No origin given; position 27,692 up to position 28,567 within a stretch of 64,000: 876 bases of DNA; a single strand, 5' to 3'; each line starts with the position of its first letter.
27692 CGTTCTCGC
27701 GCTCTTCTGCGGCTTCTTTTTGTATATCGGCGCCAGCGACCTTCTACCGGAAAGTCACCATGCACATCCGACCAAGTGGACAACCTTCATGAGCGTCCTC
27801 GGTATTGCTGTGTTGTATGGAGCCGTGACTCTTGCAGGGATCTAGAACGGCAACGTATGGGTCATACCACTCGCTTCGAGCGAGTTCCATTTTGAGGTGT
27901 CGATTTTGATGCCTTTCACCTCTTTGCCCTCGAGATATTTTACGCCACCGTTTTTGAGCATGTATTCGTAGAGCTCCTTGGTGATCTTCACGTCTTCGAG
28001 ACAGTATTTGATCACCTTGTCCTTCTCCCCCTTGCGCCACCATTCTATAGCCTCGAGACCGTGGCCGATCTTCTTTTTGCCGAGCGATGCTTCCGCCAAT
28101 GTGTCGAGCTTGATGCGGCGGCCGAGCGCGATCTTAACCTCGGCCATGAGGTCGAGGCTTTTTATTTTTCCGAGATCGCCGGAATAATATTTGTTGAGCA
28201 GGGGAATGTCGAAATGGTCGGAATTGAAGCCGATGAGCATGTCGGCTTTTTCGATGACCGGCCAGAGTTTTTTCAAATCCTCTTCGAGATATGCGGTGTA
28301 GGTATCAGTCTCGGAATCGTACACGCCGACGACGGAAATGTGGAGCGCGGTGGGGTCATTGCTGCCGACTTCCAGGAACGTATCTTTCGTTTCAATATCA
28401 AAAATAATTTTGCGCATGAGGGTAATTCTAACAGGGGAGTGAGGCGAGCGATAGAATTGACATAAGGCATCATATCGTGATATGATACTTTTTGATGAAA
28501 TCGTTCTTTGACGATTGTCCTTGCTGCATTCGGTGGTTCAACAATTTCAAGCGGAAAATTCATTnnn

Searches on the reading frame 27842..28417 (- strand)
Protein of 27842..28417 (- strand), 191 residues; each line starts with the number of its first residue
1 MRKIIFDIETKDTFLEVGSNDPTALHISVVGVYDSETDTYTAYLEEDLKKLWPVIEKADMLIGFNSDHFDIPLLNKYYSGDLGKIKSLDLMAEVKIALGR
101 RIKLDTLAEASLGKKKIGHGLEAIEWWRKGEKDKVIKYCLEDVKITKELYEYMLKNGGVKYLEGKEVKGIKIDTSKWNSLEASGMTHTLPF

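Call 8: search_protein_families(library=pfam, proteins=[window:27842-28417:-], max_evalue=10)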
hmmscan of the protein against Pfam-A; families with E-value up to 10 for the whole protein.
window:27842-28417:- (191 aa): 5 families
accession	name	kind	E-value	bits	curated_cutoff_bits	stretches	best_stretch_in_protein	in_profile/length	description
PF13482.12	RNase_H_2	-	4e-11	43.6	22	1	5-153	2-164/165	RNase_H superfamily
PF10108.15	DNA_pol_B_exo2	-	7.7e-06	26.2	24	2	87-150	105-170/213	Predicted 3'-5' exonuclease related to the exonuclease domain of PolB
PF01612.26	DNA_pol_A_exo1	-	2.7e-05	24.5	23.6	1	41-155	57-170/173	3'-5' exonuclease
PF03104.25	DNA_pol_B_exo1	-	0.068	13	23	1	57-76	158-177/242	DNA polymerase family B, exonuclease domain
PF18136.6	DNApol_Exo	-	0.092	12.3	26.7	1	133-155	258-280/282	DNA mitochondrial polymerase exonuclease domain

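Call 9: search_protein_families(library=ncbifam, proteins=[window:27842-28417:-], max_evalue=10)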
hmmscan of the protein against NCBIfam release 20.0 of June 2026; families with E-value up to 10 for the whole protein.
window:27842-28417:- (191 aa): 2 families
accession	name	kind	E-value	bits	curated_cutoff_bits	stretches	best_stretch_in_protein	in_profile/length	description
NF004417.0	PRK05761.1-3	equivalog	0.0035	15.4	780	2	102-152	368-414/858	DNA-directed DNA polymerase I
NF011540.0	PRK14975.1-4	equivalog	0.011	14.3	601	1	50-155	62-162/576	bifunctional 3'-5' exonuclease/DNA polymerase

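Call 13: search_protein_families(library=padloc, proteins=[window:27842-28417:-], max_evalue=10)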
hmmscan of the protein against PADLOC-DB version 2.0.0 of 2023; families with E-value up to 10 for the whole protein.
window:27842-28417:- (191 aa): 1 family
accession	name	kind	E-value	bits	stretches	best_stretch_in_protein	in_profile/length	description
PDLC01423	Cas5_IIId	-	0.021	11.4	1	45-142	368-458/482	CAS-III-D; effector_G5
